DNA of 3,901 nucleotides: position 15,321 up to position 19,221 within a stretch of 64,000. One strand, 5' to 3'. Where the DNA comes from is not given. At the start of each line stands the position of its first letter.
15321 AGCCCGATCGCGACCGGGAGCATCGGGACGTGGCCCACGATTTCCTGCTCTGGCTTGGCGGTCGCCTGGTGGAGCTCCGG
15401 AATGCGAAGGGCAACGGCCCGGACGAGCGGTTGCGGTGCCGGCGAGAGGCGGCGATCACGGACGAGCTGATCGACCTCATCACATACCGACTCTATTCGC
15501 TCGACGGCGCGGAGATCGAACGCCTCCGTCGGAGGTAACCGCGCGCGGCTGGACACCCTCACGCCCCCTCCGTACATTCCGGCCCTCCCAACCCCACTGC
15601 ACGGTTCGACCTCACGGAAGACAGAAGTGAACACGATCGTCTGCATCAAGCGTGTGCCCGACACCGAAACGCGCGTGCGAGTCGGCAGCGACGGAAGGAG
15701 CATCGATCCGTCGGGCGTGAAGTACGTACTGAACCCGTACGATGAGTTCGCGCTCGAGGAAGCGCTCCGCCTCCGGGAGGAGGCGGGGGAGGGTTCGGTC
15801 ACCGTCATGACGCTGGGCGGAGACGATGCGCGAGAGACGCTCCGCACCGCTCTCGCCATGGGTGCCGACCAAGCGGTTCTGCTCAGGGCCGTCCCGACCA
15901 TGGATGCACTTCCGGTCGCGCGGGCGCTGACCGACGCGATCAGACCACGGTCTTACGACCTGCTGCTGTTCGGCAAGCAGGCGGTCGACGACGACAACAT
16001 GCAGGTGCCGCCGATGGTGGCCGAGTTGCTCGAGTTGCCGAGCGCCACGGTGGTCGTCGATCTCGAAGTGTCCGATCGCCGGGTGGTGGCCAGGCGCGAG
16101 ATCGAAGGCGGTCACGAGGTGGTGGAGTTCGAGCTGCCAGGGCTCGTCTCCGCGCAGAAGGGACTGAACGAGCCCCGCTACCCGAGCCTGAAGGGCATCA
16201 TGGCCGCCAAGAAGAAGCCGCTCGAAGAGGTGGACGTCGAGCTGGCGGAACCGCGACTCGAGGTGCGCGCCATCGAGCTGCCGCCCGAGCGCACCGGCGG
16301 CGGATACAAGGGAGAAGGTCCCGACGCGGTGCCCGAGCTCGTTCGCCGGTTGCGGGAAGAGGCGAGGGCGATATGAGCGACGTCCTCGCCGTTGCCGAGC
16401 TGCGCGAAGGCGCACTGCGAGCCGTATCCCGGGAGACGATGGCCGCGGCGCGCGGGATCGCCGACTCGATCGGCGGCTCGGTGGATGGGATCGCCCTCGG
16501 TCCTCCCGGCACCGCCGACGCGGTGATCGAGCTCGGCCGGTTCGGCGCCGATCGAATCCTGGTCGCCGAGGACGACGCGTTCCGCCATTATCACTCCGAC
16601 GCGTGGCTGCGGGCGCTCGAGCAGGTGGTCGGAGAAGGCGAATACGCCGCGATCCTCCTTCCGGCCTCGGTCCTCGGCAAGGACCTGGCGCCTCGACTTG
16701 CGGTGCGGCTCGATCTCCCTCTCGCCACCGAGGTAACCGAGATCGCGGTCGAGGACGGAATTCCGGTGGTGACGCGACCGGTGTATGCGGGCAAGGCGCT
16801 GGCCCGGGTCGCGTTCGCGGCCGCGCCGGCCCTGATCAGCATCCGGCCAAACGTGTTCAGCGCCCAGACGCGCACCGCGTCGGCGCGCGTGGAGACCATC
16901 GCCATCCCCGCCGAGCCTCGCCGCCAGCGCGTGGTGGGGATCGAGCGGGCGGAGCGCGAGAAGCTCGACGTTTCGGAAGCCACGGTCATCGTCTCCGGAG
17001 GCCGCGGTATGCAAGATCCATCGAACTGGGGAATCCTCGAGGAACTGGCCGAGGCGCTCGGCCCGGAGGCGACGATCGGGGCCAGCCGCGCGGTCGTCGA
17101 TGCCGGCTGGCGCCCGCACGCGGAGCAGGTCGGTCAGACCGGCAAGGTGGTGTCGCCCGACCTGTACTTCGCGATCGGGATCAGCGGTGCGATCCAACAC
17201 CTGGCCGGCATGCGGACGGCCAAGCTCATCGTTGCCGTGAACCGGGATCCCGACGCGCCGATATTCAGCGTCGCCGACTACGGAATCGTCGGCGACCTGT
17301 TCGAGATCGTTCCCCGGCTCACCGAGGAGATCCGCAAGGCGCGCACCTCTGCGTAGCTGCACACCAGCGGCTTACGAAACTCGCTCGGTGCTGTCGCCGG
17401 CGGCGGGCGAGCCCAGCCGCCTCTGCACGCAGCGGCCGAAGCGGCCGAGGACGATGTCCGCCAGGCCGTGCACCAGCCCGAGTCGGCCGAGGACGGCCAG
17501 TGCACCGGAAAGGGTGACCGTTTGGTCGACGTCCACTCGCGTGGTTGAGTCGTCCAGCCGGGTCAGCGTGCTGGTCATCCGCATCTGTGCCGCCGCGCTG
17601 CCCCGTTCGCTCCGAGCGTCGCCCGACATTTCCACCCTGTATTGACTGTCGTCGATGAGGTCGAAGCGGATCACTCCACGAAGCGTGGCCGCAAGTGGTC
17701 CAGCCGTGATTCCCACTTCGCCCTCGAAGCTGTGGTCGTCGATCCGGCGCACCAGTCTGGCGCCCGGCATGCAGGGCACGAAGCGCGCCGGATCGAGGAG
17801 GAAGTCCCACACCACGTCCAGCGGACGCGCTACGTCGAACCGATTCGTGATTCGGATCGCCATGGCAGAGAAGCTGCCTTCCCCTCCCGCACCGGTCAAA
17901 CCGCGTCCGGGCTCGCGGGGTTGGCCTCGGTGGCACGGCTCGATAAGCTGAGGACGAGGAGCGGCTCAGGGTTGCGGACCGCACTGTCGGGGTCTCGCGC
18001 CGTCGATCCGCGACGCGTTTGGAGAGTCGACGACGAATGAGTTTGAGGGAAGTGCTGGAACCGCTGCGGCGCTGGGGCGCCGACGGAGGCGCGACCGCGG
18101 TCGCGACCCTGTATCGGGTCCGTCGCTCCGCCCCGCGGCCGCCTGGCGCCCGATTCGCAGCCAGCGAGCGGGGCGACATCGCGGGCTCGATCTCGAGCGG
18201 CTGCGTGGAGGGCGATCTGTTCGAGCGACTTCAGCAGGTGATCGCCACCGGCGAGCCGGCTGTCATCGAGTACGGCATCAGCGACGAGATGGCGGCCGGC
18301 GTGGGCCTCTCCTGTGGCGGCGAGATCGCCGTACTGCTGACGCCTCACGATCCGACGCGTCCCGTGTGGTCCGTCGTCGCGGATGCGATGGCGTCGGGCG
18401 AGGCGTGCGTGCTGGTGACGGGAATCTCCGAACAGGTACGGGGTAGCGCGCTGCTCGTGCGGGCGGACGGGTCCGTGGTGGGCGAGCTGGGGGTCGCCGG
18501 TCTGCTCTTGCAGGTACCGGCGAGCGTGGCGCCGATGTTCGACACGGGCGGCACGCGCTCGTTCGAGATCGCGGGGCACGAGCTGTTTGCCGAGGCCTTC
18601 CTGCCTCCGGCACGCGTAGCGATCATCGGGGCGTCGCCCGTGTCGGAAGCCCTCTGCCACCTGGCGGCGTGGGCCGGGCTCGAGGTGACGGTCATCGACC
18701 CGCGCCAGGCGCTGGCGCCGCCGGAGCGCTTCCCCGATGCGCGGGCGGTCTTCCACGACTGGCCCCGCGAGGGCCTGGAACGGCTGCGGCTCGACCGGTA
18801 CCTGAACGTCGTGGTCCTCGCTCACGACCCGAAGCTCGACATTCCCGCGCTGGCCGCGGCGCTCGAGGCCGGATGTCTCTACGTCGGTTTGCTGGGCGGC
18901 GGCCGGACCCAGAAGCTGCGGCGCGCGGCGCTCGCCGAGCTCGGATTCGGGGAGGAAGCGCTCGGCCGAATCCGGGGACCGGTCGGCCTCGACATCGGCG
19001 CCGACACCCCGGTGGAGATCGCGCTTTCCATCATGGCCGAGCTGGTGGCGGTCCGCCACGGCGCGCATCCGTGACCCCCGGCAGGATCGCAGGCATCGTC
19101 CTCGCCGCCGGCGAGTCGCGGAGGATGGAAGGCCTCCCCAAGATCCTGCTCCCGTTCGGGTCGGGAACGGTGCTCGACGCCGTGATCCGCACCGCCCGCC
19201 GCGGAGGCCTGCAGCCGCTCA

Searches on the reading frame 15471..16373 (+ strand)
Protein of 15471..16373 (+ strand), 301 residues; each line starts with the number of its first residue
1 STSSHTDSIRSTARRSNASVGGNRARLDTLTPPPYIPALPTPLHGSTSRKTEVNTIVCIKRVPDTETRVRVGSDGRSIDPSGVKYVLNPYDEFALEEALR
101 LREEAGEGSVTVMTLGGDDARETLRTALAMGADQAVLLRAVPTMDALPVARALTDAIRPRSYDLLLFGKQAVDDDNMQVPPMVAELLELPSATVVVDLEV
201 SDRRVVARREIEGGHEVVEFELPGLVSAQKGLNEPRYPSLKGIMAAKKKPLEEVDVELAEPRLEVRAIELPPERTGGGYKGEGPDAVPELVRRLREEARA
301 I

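Call 19: search_protein_families(library=pfam, proteins=[window:15471-16373:+], max_evalue=0.00001)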
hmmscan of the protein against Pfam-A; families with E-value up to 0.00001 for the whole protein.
window:15471-16373:+ (301 aa): 1 family
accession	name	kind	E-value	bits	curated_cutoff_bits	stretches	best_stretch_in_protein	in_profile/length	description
PF01012.27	ETF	-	2.8e-42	145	26.7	1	79-257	5-179/181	Electron transfer flavoprotein domain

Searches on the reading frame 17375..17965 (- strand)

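Call 19: search_protein_families(library=pfam, proteins=[window:17375-17965:-], max_evalue=0.00001)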
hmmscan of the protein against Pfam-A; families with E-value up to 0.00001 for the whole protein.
window:17375-17965:- (197 aa): 1 family
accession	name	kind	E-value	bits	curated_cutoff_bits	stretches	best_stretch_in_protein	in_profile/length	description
PF06240.19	COXG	-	1.5e-13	51.1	22.2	1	43-184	3-139/140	Carbon monoxide dehydrogenase subunit G (CoxG)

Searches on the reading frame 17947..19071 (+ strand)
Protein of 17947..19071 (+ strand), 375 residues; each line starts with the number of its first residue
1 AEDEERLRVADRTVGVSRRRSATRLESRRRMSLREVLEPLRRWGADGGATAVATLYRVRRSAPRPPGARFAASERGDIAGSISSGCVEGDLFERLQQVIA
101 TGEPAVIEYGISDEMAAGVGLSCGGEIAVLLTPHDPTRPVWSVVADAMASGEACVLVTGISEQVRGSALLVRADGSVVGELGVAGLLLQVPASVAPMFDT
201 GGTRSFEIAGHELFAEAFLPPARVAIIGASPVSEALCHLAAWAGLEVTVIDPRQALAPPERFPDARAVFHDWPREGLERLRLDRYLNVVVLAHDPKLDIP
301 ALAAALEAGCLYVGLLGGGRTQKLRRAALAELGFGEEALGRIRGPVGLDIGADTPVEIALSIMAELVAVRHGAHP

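Call 19: search_protein_families(library=pfam, proteins=[window:17947-19071:+], max_evalue=0.00001)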
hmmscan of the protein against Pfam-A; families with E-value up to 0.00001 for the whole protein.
window:17947-19071:+ (375 aa): 2 families
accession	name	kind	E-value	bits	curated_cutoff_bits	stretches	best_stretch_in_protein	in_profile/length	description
PF13478.12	XdhC_C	-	4.7e-36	124.5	29.7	1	224-366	1-125/125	XdhC Rossmann domain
PF02625.21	XdhC_CoxI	-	8.1e-21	74.2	24.3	1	45-110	3-68/68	XdhC and CoxI family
